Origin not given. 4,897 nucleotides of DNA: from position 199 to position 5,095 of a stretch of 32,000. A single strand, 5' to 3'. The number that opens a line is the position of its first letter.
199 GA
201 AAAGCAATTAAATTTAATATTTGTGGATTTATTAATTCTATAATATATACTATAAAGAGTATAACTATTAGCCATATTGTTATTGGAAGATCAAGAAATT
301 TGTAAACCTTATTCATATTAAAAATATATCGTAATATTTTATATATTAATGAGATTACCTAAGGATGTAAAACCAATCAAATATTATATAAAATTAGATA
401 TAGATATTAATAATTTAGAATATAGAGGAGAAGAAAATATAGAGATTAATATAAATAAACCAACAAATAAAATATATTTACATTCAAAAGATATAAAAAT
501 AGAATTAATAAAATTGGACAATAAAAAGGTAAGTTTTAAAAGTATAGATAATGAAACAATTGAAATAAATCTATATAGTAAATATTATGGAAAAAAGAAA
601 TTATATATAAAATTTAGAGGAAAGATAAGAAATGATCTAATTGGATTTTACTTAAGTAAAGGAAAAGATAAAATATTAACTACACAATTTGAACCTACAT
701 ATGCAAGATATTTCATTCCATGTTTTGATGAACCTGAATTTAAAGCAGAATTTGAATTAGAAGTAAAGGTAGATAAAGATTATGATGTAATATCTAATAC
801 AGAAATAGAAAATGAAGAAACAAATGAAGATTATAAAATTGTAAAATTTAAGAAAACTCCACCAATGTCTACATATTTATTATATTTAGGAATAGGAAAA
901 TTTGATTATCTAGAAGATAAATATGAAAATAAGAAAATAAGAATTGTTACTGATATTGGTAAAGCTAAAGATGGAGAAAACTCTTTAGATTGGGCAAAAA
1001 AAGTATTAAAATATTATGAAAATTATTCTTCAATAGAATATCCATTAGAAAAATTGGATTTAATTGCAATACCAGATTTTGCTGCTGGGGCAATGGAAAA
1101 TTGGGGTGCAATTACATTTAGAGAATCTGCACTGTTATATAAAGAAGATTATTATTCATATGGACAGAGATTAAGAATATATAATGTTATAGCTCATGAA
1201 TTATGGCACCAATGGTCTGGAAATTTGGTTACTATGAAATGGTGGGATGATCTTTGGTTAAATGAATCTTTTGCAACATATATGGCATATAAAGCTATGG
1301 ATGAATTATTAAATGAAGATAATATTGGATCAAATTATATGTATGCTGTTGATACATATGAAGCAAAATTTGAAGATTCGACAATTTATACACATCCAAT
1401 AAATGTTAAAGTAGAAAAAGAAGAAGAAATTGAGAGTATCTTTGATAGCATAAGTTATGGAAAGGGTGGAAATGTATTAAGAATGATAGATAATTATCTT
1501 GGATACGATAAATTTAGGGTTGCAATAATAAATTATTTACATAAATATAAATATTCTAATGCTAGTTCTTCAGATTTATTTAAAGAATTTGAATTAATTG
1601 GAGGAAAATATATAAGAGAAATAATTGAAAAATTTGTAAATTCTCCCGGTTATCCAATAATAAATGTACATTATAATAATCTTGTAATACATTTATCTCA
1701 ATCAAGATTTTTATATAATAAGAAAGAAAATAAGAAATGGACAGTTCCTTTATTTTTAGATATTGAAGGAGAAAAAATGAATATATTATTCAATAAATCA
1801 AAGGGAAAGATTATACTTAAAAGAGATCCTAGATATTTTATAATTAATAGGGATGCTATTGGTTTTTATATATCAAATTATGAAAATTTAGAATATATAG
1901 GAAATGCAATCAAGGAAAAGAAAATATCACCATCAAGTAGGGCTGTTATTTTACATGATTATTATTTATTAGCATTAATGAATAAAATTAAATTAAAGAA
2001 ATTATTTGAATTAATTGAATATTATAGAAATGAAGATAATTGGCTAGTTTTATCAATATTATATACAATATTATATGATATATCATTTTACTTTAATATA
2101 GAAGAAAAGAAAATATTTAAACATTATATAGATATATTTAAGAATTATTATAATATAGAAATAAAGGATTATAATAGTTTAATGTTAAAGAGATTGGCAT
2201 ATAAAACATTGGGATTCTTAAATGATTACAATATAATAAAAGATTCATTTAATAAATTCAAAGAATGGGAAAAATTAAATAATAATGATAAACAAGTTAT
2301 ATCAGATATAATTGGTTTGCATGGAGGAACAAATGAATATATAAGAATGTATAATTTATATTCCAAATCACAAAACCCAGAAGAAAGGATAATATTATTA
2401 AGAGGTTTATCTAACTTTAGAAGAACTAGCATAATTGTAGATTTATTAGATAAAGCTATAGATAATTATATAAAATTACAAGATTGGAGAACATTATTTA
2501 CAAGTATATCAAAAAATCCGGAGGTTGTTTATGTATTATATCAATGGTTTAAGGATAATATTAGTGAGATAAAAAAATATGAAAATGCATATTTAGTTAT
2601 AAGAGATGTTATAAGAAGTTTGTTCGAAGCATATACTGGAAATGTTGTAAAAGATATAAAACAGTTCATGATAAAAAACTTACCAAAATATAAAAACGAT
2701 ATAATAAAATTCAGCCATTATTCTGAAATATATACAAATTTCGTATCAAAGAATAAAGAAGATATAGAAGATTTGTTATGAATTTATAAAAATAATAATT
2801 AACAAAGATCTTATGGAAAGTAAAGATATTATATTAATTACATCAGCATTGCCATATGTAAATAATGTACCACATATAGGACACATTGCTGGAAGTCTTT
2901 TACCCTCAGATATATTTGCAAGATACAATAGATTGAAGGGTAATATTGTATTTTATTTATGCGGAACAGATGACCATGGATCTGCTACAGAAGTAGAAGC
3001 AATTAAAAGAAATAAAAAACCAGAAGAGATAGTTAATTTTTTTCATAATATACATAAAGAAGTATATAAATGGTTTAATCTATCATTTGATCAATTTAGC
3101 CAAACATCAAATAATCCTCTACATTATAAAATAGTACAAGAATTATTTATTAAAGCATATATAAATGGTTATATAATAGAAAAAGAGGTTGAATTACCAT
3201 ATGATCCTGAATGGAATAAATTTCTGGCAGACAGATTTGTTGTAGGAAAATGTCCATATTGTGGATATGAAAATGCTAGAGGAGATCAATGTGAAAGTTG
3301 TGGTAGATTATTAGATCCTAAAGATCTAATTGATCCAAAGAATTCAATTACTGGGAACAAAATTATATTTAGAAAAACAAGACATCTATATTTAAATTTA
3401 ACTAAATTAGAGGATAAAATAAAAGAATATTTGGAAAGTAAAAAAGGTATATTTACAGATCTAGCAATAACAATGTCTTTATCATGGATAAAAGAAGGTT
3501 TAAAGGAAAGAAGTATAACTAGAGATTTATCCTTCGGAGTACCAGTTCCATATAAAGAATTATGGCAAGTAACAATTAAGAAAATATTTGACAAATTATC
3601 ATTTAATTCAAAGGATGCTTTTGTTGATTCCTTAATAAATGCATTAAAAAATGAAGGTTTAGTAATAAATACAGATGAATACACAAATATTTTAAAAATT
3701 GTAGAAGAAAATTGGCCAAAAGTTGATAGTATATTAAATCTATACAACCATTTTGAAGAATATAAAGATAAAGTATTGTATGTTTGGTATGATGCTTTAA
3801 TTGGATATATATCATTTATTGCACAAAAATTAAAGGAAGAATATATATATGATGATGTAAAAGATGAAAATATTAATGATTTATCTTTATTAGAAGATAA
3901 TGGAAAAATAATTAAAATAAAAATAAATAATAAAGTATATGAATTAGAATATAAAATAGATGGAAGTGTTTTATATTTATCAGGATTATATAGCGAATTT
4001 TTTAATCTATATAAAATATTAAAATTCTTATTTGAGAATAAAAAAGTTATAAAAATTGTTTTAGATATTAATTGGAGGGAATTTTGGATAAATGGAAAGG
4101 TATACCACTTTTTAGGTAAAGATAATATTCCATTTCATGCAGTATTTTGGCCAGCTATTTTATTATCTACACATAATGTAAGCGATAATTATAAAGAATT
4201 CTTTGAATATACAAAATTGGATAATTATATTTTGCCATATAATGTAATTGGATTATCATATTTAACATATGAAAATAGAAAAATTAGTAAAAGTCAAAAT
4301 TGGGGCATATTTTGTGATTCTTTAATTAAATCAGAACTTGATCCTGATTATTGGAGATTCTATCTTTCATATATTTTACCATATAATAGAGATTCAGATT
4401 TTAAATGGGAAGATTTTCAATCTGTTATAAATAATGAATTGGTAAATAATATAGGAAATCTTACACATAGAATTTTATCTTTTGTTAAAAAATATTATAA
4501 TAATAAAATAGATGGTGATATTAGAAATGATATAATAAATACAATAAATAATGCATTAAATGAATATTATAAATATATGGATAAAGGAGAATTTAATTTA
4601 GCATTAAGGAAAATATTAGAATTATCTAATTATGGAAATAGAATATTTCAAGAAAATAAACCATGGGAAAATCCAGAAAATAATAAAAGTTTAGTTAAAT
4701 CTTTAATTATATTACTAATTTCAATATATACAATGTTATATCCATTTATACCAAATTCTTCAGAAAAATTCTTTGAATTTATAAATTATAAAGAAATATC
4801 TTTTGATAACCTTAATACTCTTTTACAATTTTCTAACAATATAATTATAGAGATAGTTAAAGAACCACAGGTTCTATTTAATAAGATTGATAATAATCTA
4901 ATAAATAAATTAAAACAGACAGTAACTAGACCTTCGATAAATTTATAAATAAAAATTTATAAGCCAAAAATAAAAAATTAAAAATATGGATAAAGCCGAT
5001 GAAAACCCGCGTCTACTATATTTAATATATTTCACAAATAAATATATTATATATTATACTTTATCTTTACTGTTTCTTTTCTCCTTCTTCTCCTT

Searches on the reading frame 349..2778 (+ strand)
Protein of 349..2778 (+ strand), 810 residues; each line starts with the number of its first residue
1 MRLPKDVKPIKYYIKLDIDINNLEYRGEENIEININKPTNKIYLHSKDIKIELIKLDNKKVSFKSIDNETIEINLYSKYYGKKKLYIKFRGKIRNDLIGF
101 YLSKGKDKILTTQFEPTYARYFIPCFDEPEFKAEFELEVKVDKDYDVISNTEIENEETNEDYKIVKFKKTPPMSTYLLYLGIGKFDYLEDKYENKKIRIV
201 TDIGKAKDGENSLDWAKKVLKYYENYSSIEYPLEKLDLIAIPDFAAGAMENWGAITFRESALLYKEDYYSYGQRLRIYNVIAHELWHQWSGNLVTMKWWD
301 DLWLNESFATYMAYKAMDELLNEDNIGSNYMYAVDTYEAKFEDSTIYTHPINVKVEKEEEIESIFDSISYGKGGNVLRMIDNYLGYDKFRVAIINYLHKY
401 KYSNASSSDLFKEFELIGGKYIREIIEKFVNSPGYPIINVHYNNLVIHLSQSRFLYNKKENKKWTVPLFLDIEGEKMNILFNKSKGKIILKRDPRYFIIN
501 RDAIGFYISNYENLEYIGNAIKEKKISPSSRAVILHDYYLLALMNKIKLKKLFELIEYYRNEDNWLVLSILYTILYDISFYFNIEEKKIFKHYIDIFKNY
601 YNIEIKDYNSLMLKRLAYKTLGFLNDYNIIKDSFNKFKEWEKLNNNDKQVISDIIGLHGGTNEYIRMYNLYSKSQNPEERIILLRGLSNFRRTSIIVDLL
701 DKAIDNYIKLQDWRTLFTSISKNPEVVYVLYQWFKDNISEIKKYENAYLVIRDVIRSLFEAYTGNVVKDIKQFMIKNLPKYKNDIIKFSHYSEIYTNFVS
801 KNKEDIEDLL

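Call 91: search_protein_families(library=pfam, proteins=[window:349-2778:+], max_evalue=0.001)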
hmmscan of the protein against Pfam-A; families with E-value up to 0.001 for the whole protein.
window:349-2778:+ (810 aa): 3 families
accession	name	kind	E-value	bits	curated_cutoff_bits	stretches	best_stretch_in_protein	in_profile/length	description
PF01433.26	Peptidase_M1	-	3.7e-70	236.4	27.7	1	213-428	3-217/218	Peptidase family M1 domain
PF17900.6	Peptidase_M1_N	-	4.2e-42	144.8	25.8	1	8-177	1-186/186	Peptidase M1 N-terminal domain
PF11838.14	ERAP1_C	-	9e-36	124.3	38.2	1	497-777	2-300/318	ERAP1-like C-terminal domain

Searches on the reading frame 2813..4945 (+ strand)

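Call 91: search_protein_families(library=pfam, proteins=[window:2813-4945:+], max_evalue=0.001)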
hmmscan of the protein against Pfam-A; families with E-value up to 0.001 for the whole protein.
window:2813-4945:+ (711 aa): 4 families
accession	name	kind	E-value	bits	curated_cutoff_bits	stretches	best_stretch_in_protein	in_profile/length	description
PF09334.17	tRNA-synt_1g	-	1.4e-126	422.8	20.1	3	7-248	1-240/391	tRNA synthetases class I (M)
PF00133.28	tRNA-synt_1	-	2.7e-11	43.3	22.7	1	9-247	27-245/414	tRNA synthetases class I (I, L, M and V)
PF19303.5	Anticodon_3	-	1.8e-09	38.1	23.5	1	568-699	8-142/152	Anticodon binding domain of methionyl tRNA ligase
PF08264.19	Anticodon_1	-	1.3e-06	28.8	25.1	1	574-663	4-99/148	Anticodon-binding domain of tRNA ligase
